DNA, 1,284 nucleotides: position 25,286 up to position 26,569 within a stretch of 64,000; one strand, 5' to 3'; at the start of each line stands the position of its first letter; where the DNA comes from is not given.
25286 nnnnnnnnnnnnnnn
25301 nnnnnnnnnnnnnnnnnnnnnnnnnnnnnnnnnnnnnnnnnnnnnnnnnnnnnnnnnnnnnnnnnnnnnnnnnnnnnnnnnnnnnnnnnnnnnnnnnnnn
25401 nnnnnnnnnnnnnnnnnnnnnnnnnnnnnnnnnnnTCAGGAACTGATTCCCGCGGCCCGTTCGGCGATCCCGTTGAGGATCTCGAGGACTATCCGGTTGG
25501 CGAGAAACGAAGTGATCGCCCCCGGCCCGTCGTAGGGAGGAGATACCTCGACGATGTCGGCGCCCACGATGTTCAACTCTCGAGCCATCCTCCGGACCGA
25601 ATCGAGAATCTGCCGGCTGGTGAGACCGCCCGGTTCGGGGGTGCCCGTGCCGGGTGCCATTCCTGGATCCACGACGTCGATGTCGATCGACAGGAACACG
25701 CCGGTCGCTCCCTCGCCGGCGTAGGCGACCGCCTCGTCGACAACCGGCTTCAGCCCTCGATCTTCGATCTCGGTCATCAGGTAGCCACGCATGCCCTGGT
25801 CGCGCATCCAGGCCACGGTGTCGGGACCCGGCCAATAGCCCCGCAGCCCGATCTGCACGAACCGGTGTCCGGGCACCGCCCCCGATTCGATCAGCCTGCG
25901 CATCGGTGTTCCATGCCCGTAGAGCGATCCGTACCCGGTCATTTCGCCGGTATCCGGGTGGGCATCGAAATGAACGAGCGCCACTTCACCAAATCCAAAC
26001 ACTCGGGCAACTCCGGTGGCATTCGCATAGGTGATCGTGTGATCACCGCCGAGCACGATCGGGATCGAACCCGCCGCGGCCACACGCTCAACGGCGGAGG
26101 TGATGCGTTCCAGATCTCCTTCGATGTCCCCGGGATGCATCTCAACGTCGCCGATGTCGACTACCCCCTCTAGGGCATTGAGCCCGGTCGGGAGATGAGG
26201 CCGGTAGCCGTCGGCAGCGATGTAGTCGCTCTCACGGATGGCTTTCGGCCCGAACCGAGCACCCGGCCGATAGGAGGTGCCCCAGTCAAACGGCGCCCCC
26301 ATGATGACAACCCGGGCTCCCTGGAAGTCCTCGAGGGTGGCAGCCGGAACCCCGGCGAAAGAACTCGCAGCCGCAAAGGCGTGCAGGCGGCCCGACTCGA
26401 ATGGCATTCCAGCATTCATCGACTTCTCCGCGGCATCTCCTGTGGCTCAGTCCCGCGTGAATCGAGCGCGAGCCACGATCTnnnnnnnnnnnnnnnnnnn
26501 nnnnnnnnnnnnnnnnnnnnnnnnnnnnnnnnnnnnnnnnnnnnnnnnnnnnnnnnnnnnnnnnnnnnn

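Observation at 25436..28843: Aminotransferase-2 / alanine dehydrogenase / guanidino-acid ureohydrolase unit: a built-in pyruvate-alanine shuttle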

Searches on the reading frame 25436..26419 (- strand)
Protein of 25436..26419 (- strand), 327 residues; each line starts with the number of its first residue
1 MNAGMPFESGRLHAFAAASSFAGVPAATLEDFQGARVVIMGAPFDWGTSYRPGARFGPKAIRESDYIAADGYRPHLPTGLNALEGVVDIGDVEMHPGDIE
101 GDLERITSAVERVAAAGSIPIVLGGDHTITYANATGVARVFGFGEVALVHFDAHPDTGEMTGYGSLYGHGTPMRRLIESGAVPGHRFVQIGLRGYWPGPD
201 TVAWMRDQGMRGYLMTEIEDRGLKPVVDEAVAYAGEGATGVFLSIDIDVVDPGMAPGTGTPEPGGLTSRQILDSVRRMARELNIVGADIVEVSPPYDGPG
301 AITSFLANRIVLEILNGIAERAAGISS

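Call 7: search_protein_families(library=ncbifam, proteins=[window:25436-26419:-])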
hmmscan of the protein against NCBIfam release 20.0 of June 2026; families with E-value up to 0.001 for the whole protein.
window:25436-26419:- (327 aa): 5 families
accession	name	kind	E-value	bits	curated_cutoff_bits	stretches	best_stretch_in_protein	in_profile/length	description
NF002564.0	PRK02190.1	subfamily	2.7e-66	223.9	302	1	14-321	14-304/307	agmatinase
TIGR01230.1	agmatinase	equivalog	7.7e-58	196.3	174.3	1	32-315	10-273/275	agmatinase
TIGR01227.1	hutG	equivalog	1.5e-44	152.5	229.15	1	28-316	28-307/307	formimidoylglutamase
TIGR01229.1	rocF_arginase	equivalog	7.9e-29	100.9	227.6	1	39-296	2-275/300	arginase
NF010347.0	PRK13775.1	equivalog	2.9e-14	53.1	381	1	24-310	38-319/331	formimidoylglutamase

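Call 8: search_protein_families(library=pfam, proteins=[window:25436-26419:-])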
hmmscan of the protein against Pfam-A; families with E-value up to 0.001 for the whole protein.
window:25436-26419:- (327 aa): 1 family
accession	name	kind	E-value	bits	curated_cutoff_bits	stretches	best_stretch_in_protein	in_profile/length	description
PF00491.26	Arginase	-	1.2e-85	287.8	22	1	36-314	2-277/280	Arginase family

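Call 11: find_encoding_contigs(protein=window:25436-26419:-, flank=10000, max_places=6)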
Protein window:25436-26419:- (327 aa): 1 contig read that carries it; 1 place shown.
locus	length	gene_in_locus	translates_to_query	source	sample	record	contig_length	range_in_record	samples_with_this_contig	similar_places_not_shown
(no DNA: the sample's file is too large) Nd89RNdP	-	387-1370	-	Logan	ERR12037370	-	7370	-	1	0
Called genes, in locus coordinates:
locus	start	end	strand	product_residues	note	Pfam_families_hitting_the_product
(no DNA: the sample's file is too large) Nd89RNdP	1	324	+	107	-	?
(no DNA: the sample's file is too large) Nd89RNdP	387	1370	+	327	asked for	PF00491:Arginase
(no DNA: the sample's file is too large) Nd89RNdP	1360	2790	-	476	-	PF01425:Amidase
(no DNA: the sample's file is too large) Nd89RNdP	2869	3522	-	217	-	PF00440:TetR_N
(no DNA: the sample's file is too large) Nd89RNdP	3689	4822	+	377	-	-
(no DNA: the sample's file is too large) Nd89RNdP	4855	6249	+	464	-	PF00202:Aminotran_3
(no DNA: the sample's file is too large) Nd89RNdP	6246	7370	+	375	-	?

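Call 17: search_solved_structures(query=window:25436-26419:-, max_evalue=1e-20)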
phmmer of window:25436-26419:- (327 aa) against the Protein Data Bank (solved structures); distinct sequences matched with E-value up to 1e-20: 31.
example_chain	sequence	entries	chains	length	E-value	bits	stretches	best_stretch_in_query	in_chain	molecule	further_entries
3nip_A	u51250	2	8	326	9.5e-56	192.6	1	5-323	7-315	3-guanidinopropionase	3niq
1gq6_A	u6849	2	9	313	1.2e-55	192.3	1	33-317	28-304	PROCLAVAMINATE AMIDINO HYDROLASE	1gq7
7esr_A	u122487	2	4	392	3.4e-54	187.5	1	7-315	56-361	Probable agmatinase 2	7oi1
9fek_A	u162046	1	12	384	2.1e-52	181.6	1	7-315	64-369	Putative agmatinase 2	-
3nio_A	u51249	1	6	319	4.2e-50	174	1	31-315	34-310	Guanidinobutyrase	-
7lol_A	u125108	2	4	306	2.1e-40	142.2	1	34-316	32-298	Agmatinase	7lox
7lba_A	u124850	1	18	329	2.7e-40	141.8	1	34-316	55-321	Agmatinase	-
4dz4_A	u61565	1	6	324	1.5e-35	126.2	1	29-324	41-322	Agmatinase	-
3m1r_A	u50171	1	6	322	6.3e-35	124.2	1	33-318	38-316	Formimidoylglutamase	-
3lhl_A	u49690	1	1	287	7.9e-34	120.6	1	32-315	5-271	Putative agmatinase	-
6vss_A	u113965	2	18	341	1e-33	120.2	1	36-314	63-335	Arginase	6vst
1wog_A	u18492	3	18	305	5.2e-33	117.9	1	15-316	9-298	agmatinase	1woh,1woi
6vsu_A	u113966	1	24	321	2.7e-32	115.5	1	35-316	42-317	Arginase 1, mitochondrial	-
3pzl_A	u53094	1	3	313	1.7e-31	112.9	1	26-311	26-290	Agmatine ureohydrolase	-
1cev_A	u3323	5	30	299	2.6e-27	99.1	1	37-299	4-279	PROTEIN (ARGINASE)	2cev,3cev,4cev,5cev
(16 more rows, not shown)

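Call 20: find_homologous_proteins(query=window:25436-26419:-, max_evalue=1e-30)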
Query window:25436-26419:- (327 aa): 8000 proteins with E <= 1e-30 among 8000 candidates; the best 120 are listed.
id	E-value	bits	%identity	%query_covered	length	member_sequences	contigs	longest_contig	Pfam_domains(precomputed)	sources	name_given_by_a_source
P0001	5.1e-202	688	94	100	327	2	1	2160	PF00491.27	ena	-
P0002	2.3e-195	666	90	100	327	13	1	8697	PF00491.27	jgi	jgi:agmatinase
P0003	3.6e-195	666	93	100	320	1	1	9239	PF00491.27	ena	-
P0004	5.0e-191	652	87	100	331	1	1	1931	PF00491.27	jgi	jgi:agmatinase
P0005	5.4e-191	652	88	100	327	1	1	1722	PF00491.27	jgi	jgi:agmatinase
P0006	2.1e-189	647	87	100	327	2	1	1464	PF00491.27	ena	-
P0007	4.8e-189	646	85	100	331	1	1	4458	PF00491.27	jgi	-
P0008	8.1e-189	645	87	100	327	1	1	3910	PF00491.27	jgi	jgi:agmatinase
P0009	2.0e-188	644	85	100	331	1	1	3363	PF00491.27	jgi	jgi:agmatinase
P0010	4.3e-188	643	86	100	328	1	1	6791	PF00491.27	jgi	jgi:agmatinase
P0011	4.8e-188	642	85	100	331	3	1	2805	PF00491.27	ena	-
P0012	1.2e-187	641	85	100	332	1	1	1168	PF00491.27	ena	-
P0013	2.6e-187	640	85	100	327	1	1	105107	PF00491.27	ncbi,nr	ncbi:MAG: agmatinase [Acidimicrobiia bacterium]|nr:agmatinase [Acidimicrobiia bacterium]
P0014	5.0e-185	632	85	100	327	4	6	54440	PF00491.27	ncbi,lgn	-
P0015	3.9e-184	629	85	100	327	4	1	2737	PF00491.27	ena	-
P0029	9.6e-175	599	81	100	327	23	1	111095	PF00491.27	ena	-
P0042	3.2e-152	525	73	98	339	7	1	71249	PF00491.27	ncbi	ncbi:MAG: agmatinase [Acidimicrobiia bacterium]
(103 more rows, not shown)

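Call 22: find_related_loci(query=A1, collection=genome_contigs, flank=10000)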
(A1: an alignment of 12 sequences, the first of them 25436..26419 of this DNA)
Query A1 (327 aa) in genome_contigs; peptide patterns used: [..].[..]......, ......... (x = any residue, [..] = any of these).
600 stretches matched a pattern (row limit reached: there are more); 592 encode a relative of the query (tblastn E <= 1e-3); the best 80 are kept; 80 distinct loci.
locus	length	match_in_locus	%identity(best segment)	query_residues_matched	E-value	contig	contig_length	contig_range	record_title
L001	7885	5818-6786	69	3-323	5e-148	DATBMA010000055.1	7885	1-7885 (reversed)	MAG TPA_asm: Acidimicrobiia bacterium isolate SMAG_U3986 k141_483441, whole genome shotgun sequence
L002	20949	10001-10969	69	5-325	5e-144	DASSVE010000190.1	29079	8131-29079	MAG TPA_asm: Acidimicrobiia bacterium isolate SMAG_U586 k141_1105400, whole genome shotgun sequence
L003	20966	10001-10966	68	5-324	1e-142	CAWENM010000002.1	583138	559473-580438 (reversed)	MAG: uncultured Acidobacteriota bacterium isolate MFD02360.bin.1.245 genome assembly, contig: contig_13831, whole genome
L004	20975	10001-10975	68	5-327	1e-142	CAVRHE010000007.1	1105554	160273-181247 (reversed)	MAG: uncultured Acidobacteriota bacterium isolate MFD05567.bin.2.267 genome assembly, contig: contig_24853, whole genome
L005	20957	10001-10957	68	5-321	5e-142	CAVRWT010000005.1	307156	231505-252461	MAG: uncultured Acidobacteriota bacterium isolate MFD02242.bin.2.214 genome assembly, contig: contig_17941, whole genome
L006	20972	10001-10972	70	5-326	1e-141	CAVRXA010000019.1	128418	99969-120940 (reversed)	MAG: uncultured Acidobacteriota bacterium isolate MFD06229.bin.2.134 genome assembly, contig: contig_39218, whole genome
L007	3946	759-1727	68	5-325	5e-145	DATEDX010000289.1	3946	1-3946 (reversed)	MAG TPA_asm: Acidimicrobiia bacterium isolate SMAG_U8718 k141_2161717, whole genome shotgun sequence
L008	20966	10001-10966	67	5-324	2e-139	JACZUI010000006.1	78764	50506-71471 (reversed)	MAG: Acidobacteria bacterium isolate B15T1B8 B15T1B8_NODE385, whole genome shotgun sequence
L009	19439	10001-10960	69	5-321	5e-139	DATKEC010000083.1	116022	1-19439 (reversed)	MAG TPA_asm: Acidimicrobiia bacterium isolate SMAG_U14489 k141_1683702, whole genome shotgun sequence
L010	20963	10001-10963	68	5-323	4e-139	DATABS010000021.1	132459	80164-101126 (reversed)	MAG TPA_asm: Acidimicrobiia bacterium isolate SMAG_U6704 k141_1941225, whole genome shotgun sequence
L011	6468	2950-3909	66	12-327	4e-139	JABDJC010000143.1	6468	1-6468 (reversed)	MAG: Acidimicrobiia bacterium isolate SS_bin_13 k127_4034889, whole genome shotgun sequence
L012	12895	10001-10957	67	12-326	6e-136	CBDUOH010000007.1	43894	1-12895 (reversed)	MAG TPA_asm: uncultured Acidimicrobiia bacterium isolate SRR22808131_binner123_Refined_53 genome assembly, contig: ERZ25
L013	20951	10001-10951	67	12-324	3e-135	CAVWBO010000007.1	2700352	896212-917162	MAG: uncultured Acidimicrobiia bacterium isolate MFD09779.bin.1.312 genome assembly, contig: contig_91, whole genome sho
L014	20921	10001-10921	66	15-321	3e-135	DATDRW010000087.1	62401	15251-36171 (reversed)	MAG TPA_asm: Acidimicrobiia bacterium isolate SMAG_U7987 k141_451317, whole genome shotgun sequence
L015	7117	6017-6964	66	6-321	4e-135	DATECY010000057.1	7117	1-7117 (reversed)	MAG TPA_asm: Acidimicrobiia bacterium isolate SMAG_U8284 k141_1254400, whole genome shotgun sequence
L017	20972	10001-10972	67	5-326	2e-133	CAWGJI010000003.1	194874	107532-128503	MAG: uncultured Acidobacteriota bacterium isolate MFD05684.bin.1.84 genome assembly, contig: contig_112950, whole genome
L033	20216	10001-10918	62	19-321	5e-118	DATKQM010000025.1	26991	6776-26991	MAG TPA_asm: Acidimicrobiales bacterium isolate SMAG_U14002 k141_934891, whole genome shotgun sequence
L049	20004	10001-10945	61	15-326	1e-114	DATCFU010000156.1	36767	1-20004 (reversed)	MAG TPA_asm: Acidothermaceae bacterium isolate SMAG_U7788 k141_51829, whole genome shotgun sequence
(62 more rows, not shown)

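Call 25: find_encoding_contigs(protein=P0013, flank=10000, max_places=2)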
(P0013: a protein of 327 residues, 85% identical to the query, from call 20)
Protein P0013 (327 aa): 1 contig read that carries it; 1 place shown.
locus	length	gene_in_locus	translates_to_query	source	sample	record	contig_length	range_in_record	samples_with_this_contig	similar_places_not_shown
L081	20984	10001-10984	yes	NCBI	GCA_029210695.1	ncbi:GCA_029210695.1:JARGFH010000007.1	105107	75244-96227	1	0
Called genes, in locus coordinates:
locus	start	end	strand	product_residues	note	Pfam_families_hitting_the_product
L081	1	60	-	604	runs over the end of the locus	PF02730:AFOR_N, PF01314:AFOR_C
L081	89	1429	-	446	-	-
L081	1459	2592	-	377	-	-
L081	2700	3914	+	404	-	PF00202:Aminotran_3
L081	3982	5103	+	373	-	PF05222:AlaDh_PNT_N, PF01262:AlaDh_PNT_C, PF01488:Shikimate_DH (weak), PF02826:2-Hacid_dh_C (faint)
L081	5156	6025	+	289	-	PF01522:Polysacc_deac_1, PF10096:DUF2334 (weak)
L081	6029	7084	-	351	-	PF00005:ABC_tran, PF08402:TOBE_2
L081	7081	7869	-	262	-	PF00528:BPD_transp_1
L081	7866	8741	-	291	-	PF00528:BPD_transp_1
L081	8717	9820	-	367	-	PF01547:SBP_bac_1, PF13416:SBP_bac_8, PF13531:SBP_bac_11, PF13343:SBP_bac_6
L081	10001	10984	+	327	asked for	PF00491:Arginase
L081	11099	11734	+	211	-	PF00440:TetR_N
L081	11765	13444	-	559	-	PF00449:Urease_alpha, PF01979:Amidohydro_1, PF07969:Amidohydro_3 (weak)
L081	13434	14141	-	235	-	PF00547:Urease_gamma, PF00699:Urease_beta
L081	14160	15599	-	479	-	PF01425:Amidase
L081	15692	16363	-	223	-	PF00440:TetR_N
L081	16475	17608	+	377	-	-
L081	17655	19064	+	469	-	PF00202:Aminotran_3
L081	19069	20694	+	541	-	PF07969:Amidohydro_3, PF01979:Amidohydro_1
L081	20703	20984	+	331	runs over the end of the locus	PF04371:PAD_porph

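Call 26: find_encoding_contigs(protein=P0029, flank=10000, max_places=2)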
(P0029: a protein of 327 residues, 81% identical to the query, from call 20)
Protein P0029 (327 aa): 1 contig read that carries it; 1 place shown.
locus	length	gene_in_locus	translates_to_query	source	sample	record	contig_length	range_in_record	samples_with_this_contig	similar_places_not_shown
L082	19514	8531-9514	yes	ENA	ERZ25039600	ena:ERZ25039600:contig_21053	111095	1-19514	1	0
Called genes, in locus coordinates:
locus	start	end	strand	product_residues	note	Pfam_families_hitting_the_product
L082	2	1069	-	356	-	?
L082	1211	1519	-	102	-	-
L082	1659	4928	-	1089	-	PF11721:Malectin, PF00801:PKD, PF18911:PKD_4, PF00801:PKD, PF18911:PKD_4, PF22352:K319L-like_PKD (weak)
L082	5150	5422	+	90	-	-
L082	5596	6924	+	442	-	PF01488:Shikimate_DH (faint), PF01494:FAD_binding_3 (faint), PF02254:TrkA_N, PF02558:ApbA (weak), PF03721:UDPG_MGDP_dh_N (faint), PF02080:TrkA_C, PF02254:TrkA_N, PF02080:TrkA_C, +2 more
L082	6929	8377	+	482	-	PF02386:TrkH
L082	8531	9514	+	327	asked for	PF00491:Arginase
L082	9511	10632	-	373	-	PF05222:AlaDh_PNT_N, PF01262:AlaDh_PNT_C, PF02826:2-Hacid_dh_C (weak)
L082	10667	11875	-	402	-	PF00202:Aminotran_3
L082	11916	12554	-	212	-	PF00440:TetR_N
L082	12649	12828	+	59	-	-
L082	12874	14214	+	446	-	-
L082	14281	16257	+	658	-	PF02730:AFOR_N, PF01314:AFOR_C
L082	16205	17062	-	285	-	PF18741:MTES_1575 (faint)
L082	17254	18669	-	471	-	PF00994:MoCF_biosynth, PF03454:MoeA_C, PF12727:PBP_like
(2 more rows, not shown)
